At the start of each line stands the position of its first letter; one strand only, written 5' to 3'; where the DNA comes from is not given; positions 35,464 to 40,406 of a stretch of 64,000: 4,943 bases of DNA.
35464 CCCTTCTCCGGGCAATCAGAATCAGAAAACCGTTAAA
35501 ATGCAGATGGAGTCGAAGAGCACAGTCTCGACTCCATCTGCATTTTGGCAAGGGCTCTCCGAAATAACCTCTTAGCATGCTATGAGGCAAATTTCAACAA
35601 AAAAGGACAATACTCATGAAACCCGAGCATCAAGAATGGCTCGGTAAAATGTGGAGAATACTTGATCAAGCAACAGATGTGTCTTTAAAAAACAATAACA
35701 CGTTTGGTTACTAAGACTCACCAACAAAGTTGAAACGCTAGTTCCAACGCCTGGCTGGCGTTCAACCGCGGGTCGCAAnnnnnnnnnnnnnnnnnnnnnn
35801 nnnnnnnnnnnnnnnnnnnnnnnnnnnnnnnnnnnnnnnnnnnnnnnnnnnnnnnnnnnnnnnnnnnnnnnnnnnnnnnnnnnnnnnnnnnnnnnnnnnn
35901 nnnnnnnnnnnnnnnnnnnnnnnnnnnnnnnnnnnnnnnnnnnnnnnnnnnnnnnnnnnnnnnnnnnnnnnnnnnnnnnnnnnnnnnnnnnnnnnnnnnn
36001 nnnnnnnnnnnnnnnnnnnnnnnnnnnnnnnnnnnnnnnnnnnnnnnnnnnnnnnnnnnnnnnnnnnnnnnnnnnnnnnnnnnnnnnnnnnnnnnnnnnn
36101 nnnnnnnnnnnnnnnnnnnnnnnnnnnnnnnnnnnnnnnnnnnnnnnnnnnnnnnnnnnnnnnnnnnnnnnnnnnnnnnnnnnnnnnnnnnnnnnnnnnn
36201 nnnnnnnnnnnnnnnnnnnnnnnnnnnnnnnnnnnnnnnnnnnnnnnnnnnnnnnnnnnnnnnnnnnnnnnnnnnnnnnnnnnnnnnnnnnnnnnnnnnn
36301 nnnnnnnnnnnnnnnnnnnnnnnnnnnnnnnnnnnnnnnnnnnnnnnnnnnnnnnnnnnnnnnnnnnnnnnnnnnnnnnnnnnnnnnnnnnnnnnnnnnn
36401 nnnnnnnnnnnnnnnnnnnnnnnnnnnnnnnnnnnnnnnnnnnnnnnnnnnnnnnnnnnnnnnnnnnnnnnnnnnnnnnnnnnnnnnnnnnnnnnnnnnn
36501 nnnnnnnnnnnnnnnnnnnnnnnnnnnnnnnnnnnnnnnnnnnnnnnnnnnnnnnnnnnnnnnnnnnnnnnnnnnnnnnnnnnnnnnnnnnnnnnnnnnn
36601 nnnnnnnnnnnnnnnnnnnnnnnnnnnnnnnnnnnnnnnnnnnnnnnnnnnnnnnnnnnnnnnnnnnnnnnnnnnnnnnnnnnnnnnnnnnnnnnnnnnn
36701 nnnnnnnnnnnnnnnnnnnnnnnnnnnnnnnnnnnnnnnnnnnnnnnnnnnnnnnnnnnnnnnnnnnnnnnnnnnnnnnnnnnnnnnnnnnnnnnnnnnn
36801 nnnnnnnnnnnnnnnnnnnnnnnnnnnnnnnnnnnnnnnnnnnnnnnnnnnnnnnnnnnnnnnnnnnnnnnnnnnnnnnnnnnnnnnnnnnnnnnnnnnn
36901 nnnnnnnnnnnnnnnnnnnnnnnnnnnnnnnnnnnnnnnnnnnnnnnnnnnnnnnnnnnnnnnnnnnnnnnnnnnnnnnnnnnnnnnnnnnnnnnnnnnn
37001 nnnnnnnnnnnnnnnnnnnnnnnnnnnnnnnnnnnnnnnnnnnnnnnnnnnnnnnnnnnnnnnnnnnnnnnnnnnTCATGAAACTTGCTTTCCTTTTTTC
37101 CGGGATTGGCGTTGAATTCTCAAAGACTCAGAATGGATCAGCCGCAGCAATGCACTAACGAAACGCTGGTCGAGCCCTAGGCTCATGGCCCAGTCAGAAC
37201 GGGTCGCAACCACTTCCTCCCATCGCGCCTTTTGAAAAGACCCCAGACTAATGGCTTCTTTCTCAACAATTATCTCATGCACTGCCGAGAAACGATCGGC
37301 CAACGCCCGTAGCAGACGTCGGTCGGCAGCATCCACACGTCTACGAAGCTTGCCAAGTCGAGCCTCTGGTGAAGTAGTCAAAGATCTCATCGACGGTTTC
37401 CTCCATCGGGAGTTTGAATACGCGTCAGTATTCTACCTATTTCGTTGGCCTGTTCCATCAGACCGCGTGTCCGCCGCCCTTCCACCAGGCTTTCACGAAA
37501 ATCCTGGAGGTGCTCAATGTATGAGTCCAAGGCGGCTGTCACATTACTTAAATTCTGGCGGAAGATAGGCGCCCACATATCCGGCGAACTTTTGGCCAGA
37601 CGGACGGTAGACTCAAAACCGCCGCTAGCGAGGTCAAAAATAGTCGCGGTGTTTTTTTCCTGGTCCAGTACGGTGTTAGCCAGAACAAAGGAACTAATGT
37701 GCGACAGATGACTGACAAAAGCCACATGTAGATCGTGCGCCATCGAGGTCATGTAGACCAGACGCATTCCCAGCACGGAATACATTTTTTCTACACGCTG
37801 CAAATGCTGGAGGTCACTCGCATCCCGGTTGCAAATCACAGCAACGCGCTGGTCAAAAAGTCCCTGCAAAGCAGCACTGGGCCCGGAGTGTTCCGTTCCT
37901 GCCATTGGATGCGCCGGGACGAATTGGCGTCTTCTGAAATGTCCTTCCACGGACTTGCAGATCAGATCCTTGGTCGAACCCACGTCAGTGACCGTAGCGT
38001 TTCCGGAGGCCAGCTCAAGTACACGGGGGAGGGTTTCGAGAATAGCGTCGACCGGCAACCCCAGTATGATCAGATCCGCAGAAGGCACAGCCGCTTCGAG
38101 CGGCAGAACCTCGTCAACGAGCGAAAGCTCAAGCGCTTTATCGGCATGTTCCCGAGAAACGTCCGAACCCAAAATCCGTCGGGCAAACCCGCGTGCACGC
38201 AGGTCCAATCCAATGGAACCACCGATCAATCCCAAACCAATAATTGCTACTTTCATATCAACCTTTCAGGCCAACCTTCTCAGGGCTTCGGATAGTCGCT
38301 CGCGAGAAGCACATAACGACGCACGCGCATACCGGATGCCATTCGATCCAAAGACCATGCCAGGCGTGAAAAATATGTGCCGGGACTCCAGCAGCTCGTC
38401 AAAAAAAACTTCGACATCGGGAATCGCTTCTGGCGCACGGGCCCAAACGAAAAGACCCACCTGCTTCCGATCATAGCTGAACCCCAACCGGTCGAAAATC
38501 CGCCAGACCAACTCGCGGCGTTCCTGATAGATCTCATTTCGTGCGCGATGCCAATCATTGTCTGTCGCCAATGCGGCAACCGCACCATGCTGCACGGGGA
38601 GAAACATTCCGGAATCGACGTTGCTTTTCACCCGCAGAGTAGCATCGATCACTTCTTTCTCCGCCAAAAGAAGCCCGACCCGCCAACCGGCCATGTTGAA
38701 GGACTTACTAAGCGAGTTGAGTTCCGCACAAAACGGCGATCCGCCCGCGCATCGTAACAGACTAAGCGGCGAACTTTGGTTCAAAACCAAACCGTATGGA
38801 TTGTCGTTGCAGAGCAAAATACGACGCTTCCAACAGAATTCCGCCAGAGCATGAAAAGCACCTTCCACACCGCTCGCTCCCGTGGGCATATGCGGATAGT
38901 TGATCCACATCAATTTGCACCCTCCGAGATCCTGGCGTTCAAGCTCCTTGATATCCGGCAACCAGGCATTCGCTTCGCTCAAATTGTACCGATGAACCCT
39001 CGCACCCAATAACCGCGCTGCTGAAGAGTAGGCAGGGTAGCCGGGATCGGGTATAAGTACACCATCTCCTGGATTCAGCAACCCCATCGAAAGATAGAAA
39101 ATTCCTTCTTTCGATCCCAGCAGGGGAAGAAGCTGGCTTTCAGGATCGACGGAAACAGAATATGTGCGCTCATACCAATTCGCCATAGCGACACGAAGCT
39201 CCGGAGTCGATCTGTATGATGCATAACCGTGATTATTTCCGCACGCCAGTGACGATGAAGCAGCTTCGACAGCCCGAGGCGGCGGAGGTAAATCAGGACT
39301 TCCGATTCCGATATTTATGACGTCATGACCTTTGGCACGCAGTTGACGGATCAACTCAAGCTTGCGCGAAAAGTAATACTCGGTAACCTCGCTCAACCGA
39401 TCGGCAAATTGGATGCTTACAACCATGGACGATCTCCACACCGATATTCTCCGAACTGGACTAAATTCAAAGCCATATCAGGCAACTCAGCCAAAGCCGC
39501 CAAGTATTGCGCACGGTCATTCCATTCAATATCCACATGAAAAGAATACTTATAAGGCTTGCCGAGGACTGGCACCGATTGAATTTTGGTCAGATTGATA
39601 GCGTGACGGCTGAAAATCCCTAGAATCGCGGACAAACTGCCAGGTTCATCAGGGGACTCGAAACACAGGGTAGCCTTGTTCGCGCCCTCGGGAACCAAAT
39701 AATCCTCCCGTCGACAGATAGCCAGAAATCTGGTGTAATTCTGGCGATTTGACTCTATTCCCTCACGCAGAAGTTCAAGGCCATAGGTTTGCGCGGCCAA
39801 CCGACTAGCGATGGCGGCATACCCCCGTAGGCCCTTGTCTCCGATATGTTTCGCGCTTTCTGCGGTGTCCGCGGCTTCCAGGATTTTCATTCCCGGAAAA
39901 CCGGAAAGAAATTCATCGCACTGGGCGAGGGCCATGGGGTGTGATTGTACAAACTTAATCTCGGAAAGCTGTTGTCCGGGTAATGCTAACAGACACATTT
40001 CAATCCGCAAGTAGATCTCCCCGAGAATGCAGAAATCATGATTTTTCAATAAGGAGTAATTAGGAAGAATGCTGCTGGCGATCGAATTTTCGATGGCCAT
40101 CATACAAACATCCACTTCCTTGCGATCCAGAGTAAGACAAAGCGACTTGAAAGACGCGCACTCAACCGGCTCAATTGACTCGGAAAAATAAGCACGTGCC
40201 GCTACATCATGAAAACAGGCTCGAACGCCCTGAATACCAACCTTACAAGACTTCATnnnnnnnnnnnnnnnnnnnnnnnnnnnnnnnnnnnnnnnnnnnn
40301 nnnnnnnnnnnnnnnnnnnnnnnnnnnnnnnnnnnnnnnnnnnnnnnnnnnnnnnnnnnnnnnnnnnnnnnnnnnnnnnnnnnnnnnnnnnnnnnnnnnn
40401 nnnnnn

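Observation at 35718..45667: Complete Phe/Tyr branch in one translationally coupled operon, including an AroE-AroK fusion; no trp genes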

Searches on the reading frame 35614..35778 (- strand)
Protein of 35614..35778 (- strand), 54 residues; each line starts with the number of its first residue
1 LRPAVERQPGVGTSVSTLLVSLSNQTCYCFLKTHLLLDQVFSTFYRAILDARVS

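Call 44: search_protein_families(library=pfam, proteins=[window:35614-35778:-], max_evalue=1)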
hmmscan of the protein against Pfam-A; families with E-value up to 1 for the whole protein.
window:35614-35778:- (54 aa): 1 family
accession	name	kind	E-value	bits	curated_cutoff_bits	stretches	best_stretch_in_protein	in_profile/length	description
PF21999.2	IMS_HHH_1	-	0.16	12.9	27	1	9-28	4-23/53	DNA polymerase-iota, thumb domain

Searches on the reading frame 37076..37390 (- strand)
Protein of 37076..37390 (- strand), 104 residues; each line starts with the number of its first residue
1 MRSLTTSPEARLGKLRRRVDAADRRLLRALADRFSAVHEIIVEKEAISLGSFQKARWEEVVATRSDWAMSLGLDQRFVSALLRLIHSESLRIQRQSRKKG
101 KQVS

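Call 3: search_protein_families(library=pfam, proteins=[window:37076-37390:-])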
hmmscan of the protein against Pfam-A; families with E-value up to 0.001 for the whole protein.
window:37076-37390:- (104 aa): 1 family
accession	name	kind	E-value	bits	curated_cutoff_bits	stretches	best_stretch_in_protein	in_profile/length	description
PF01817.26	CM_2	-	2.1e-15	57.2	27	1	15-94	1-80/80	Chorismate mutase type II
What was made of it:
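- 37076..37390 (-): Small AroQ-class chorismate mutase, 104 aa. It is the only chorismate mutase in the operon and overlaps both neighbours by 4 nt. PF01817 scores 57 bits (call 3).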

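Call 4: search_protein_families(library=ncbifam, proteins=[window:37076-37390:-])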
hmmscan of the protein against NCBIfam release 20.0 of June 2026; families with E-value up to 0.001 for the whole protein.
window:37076-37390:- (104 aa): 10 families
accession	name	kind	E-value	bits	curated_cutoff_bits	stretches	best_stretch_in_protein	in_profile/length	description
NF008400.0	PRK11199.1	equivalog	2.9e-09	36.3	273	1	10-99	3-92/374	bifunctional chorismate mutase/prephenate dehydrogenase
TIGR01803.1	CM-like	subfamily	7.9e-09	35.6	73.35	1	13-86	2-75/82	chorismate mutase family protein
NF006691.0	PRK09239.1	equivalog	3.7e-07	30.2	120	1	6-101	6-101/108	chorismate mutase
NF004925.0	PRK06285.1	equivalog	1e-06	28.7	77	1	7-98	4-95/99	chorismate mutase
NF005475.0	PRK07075.1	equivalog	4.3e-06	26.8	126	1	11-85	12-85/105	isochorismate lyase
TIGR01795.1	CM_mono_cladeE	equivalog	3.2e-05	24.4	107.55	1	10-92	3-85/94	chorismate mutase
TIGR01799.1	CM_T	equivalog_domain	3.3e-05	23.9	95.9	1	13-89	2-78/83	chorismate mutase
TIGR01791.2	CM_archaeal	equivalog_domain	0.00019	21.4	66.95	1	13-91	2-80/83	chorismate mutase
NF009239.0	PRK12595.1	equivalog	0.0004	19.5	279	1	10-103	4-96/360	bifunctional 3-deoxy-7-phosphoheptulonate synthase/chorismate mutase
TIGR01807.1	CM_P2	equivalog_domain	0.00082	19.6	69.55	1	13-80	2-70/76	chorismate mutase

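Call 46: search_solved_structures(query=window:37076-37390:-, max_evalue=0.01, show_alignments=2)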
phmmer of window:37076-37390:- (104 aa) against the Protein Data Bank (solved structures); distinct sequences matched with E-value up to 0.01: 0.

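Call 48: search_solved_structures(query=A3, max_evalue=1, show_alignments=2)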
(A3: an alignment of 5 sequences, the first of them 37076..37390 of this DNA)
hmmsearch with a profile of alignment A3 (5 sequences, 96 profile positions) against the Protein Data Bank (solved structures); distinct sequences matched with E-value up to 1: 28.
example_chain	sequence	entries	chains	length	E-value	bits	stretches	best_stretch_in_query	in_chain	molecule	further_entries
3rmi_A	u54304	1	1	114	1.9e-10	43.8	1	3-88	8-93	Chorismate mutase protein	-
2d8d_A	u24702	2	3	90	4.2e-08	36.3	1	6-90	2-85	phospho-2-dehydro-3-deoxyheptonate aldolase/chorismate mutase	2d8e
1ybz_A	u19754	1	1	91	1e-07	35.1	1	7-62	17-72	chorismate mutase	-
1ecm_A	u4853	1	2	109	5.6e-07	32.7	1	6-92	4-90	ENDO-OXABICYCLIC TRANSITION STATE ANALOGUE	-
2h9d_A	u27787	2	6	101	2.2e-06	30.8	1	8-83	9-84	Salicylate biosynthesis protein pchB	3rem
2h9c_A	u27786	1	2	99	2.3e-06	30.8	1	8-83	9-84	Salicylate biosynthesis protein pchB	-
3hgw_C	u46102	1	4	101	2.3e-06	30.7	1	8-83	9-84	Salicylate biosynthesis protein pchB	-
2gtv_X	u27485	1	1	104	8.1e-06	29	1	7-90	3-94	chorismate mutase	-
3ret_A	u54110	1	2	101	1.1e-05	28.5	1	8-83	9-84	Salicylate biosynthesis protein pchB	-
3hgx_A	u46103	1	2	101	1.8e-05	27.9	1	8-83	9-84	Salicylate biosynthesis protein pchB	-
5j6f_A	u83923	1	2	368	2.9e-05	27.2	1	7-95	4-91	3-deoxy-D-arabino-heptulosonate 7-phosphate synthase, chorismate mutase-isozyme 3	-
5vht_A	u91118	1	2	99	5.3e-05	26.4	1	6-89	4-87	Chorismate Mutase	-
5gmu_A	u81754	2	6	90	5.9e-05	26.2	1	6-92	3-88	Protein AroA(G)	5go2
3nvt_A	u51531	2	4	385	0.00017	24.8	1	5-93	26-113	3-deoxy-D-arabino-heptulosonate 7-phosphate synthase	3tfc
8grq_D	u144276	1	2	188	0.0025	21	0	26-95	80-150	H2B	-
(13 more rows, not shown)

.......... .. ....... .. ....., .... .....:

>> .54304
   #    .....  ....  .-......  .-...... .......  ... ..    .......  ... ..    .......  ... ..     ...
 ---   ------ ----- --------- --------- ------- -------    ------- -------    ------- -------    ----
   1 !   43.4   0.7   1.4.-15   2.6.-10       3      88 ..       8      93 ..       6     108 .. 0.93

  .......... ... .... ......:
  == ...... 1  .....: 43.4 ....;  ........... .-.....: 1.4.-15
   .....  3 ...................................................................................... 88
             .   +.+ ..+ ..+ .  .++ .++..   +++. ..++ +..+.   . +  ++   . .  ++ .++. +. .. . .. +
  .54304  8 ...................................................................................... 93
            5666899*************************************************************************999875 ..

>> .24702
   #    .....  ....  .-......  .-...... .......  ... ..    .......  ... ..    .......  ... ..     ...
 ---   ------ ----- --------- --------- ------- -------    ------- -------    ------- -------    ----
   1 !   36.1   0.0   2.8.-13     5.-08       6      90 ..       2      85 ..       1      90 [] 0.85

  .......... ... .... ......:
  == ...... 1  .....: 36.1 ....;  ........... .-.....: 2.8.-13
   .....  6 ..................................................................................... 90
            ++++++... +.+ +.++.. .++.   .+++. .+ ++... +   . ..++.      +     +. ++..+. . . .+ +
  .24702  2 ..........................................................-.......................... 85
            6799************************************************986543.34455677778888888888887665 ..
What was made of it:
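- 37076..37390 (-): A profile of five orthologues hits Bartonella, Thermus and E. coli chorismate mutases at E 2e-10 to 6e-7 (call 48).
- On Mycobacterial-type DAHP synthase / AroQ-delta chorismate mutase complex: Generic AroQ mutases score E 2e-10 to 6e-7 (call 48).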

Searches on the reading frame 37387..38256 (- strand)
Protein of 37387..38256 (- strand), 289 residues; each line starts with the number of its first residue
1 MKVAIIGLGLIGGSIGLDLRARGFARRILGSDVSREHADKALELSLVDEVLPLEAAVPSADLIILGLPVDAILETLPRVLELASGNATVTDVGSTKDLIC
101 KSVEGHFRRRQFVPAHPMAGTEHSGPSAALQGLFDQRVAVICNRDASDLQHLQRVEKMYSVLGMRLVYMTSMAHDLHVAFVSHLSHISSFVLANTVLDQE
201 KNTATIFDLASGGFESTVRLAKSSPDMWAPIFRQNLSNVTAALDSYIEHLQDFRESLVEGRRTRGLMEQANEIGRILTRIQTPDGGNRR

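Call 3: search_protein_families(library=pfam, proteins=[window:37387-38256:-])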
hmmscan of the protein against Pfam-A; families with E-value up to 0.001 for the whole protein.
window:37387-38256:- (289 aa): 4 families
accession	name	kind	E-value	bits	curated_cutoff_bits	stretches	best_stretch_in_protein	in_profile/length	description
PF02153.23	PDH_N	-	2e-34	118.7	26.5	1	15-167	1-153/154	Prephenate dehydrogenase, nucleotide-binding domain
PF20463.3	PDH_C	-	5.7e-21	75.2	22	1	172-262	3-93/102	Prephenate dehydrogenase, dimerization domain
PF03807.23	F420_oxidored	-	1.1e-05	26.4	21.6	1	2-82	1-81/94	NADP oxidoreductase coenzyme F420-dependent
PF03446.21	NAD_binding_2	-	0.00047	20.6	21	0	2-97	1-97/161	NAD binding domain of 6-phosphogluconate dehydrogenase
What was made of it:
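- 37387..38256 (-): tyrA, prephenate/arogenate dehydrogenase, 289 aa. PF02153 and PF20463 match (call 3).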

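Call 4: search_protein_families(library=ncbifam, proteins=[window:37387-38256:-])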
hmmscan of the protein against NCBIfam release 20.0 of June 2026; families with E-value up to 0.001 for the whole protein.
window:37387-38256:- (289 aa): 20 families
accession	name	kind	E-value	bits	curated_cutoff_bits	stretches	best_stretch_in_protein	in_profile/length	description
NF006307.0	PRK08507.1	equivalog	4.1e-102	341.1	295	1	1-277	1-275/275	prephenate dehydrogenase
NF011381.1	PRK14806.1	equivalog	2.3e-58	198.1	902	1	2-267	5-274/733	bifunctional prephenate dehydrogenase/3-phosphoshikimate 1-carboxyvinyltransferase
NF005694.0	PRK07502.1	equivalog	1.1e-55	189.1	409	1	2-259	8-268/310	prephenate/arogenate dehydrogenase family protein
NF005107.0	PRK06545.1-5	equivalog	7.7e-51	173.2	414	1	2-258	4-263/367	prephenate dehydrogenase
NF005650.0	PRK07417.1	equivalog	1.6e-50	172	290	1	1-259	2-258/281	prephenate/arogenate dehydrogenase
NF005108.0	PRK06545.1-6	equivalog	1.4e-43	149.2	327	1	2-269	12-276/321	prephenate dehydrogenase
NF005111.0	PRK06545.2-3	equivalog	4.3e-41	141.2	344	1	3-260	16-268/371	prephenate dehydrogenase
NF005105.0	PRK06545.1-3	equivalog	1.8e-38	132.3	524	1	2-257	4-263/367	prephenate dehydrogenase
NF005104.0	PRK06545.1-1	equivalog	1e-34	120.3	713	1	2-260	4-264/366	prephenate dehydrogenase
NF005112.0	PRK06545.2-4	subfamily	2.2e-33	115.8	294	1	2-261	4-254/356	prephenate dehydrogenase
NF005106.0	PRK06545.1-4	equivalog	1.1e-32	113.8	569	1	2-256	3-260/363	prephenate dehydrogenase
NF005109.0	PRK06545.2-1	equivalog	7.4e-26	91.1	397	1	4-253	5-245/361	prephenate dehydrogenase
NF005110.0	PRK06545.2-2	equivalog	8.7e-22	77.8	385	1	3-262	73-328/423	prephenate dehydrogenase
NF005113.0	PRK06545.2-5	equivalog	6.2e-17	61.6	497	2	159-247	181-266/378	prephenate dehydrogenase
NF006409.0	PRK08655.1-3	equivalog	1.4e-12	47.8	310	1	1-264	1-255/290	prephenate dehydrogenase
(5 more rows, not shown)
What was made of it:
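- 37387..38256 (-): NF006307 scores 341, above its cut-off of 295 (call 4).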

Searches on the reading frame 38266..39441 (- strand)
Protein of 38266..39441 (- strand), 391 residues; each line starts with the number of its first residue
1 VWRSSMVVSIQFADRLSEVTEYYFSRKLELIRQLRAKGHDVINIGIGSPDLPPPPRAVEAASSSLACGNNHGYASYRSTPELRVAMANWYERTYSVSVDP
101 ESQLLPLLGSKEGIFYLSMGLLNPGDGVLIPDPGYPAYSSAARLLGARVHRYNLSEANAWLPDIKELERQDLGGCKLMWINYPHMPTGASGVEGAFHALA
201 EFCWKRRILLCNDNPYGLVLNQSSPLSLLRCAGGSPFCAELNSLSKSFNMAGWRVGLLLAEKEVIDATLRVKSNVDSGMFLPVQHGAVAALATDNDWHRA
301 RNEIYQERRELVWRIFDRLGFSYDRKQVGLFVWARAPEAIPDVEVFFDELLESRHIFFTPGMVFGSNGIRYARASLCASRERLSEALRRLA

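Call 3: search_protein_families(library=pfam, proteins=[window:38266-39441:-])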
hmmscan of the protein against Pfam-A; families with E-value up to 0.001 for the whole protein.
window:38266-39441:- (391 aa): 1 family
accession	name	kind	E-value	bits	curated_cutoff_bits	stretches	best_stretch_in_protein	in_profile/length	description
PF00155.27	Aminotran_1_2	-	1.9e-54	185.7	19.7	1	40-390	2-361/361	Aminotransferase class I and II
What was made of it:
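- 38266..39426 (-): Class I PLP aminotransferase, 386 aa from the ATG at 39426. It is the presumed aromatic or prephenate aminotransferase. PF00155 scores 186 bits (call 3).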

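Call 4: search_protein_families(library=ncbifam, proteins=[window:38266-39441:-])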
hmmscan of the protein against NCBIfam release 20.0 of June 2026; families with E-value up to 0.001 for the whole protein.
window:38266-39441:- (391 aa): 59 families (the best 25 are shown)
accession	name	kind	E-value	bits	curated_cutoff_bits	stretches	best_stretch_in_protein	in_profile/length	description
NF006756.0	PRK09276.1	subfamily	6.2e-105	351.3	507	1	10-390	2-382/387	LL-diaminopimelate aminotransferase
TIGR03540.1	DapC_direct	equivalog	2.5e-104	349.3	593.25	1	11-390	1-380/383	LL-diaminopimelate aminotransferase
NF004611.0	PRK05942.1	equivalog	4.8e-88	295.8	628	1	8-390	4-386/394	aspartate aminotransferase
NF005977.0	PRK08068.1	subfamily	6.8e-86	288.9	494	1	10-390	3-383/391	transaminase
NF005815.0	PRK07681.1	equivalog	1.9e-82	277.4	545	1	11-390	4-382/399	LL-diaminopimelate aminotransferase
NF005613.0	PRK07366.1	equivalog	6.9e-77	259.1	486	1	10-390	1-384/391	LL-diaminopimelate aminotransferase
NF006033.0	PRK08175.1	equivalog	3.3e-71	240.4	647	1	14-389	11-389/407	alanine transaminase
NF006604.0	PRK09148.1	equivalog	2.2e-69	234.4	648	1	15-389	7-384/406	LL-diaminopimelate aminotransferase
NF006387.0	PRK08636.1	equivalog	9.4e-68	229.1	675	1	9-389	4-393/403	LL-diaminopimelate aminotransferase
NF041364.1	GntC_guanitoxin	equivalog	1e-59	202.3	415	1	42-390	1-353/356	guanitoxin biosynthesis PLP-dependent (S)-gamma-hydroxy-L-arginine cyclodehydratase GntC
NF004937.0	PRK06290.1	equivalog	1.6e-58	198.4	585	1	39-346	44-350/410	LL-diaminopimelate aminotransferase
TIGR03537.1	DapC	equivalog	7.7e-56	189.5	453.6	1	43-389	4-346/350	succinyldiaminopimelate transaminase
NF006229.0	PRK08361.1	equivalog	9.1e-50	169.8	624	1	35-390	29-384/391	aspartate aminotransferase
NF041091.1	asp_aminotase_Arch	equivalog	5.5e-48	163.7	550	1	31-390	19-371/376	aspartate aminotransferase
NF006514.0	PRK08960.1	equivalog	3.7e-47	161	554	1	11-391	4-382/388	pyridoxal phosphate-dependent aminotransferase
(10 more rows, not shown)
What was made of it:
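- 38266..39426 (-): It falls below the cut-offs of every named NCBIfam equivalog (call 4).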

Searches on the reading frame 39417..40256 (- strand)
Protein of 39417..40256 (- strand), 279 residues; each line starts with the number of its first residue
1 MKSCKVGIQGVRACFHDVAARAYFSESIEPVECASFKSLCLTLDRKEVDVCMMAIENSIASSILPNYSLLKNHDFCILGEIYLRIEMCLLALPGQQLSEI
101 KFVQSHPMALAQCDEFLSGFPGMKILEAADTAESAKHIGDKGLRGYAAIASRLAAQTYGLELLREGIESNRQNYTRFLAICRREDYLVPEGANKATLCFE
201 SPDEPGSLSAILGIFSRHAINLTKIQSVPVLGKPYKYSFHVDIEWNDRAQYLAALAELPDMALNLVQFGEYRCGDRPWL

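Call 3: search_protein_families(library=pfam, proteins=[window:39417-40256:-])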
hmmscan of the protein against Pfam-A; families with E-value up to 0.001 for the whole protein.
window:39417-40256:- (279 aa): 3 families
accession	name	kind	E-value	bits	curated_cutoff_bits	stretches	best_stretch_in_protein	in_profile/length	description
PF00800.23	PDT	-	1.2e-52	178.8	25.2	1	6-184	1-180/181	Prephenate dehydratase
PF01842.31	ACT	-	4.9e-07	29.8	27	1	199-241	5-46/66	ACT domain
PF22629.2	ACT_AHAS_ss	-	0.00023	21.7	27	1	203-232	7-36/67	AHAS small subunit-like ACT domain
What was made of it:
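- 39417..40256 (-): pheA, prephenate dehydratase with a C-terminal ACT domain and no chorismate mutase domain, 279 aa. PF00800 scores 179 bits and PF01842 also matches (call 3).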

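Call 4: search_protein_families(library=ncbifam, proteins=[window:39417-40256:-])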
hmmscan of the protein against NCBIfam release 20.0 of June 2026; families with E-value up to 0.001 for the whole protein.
window:39417-40256:- (279 aa): 5 families
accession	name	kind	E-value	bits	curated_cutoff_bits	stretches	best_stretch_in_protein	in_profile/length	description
NF008866.0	PRK11899.1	equivalog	3e-52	177.6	359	1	3-272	5-274/283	prephenate dehydratase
NF008865.0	PRK11898.1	equivalog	1.6e-51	175.1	219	1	6-273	4-278/284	prephenate dehydratase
NF007910.0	PRK10622.1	equivalog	2.2e-36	125.6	577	1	2-271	102-375/386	bifunctional chorismate mutase/prephenate dehydratase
TIGR01268.1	Phe4hydrox_tetr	equivalog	2.3e-06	26.6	704.8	1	190-253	12-75/436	phenylalanine 4-monooxygenase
NF006457.0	PRK08818.1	equivalog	0.00061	19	411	1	183-234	284-336/373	prephenate dehydrogenase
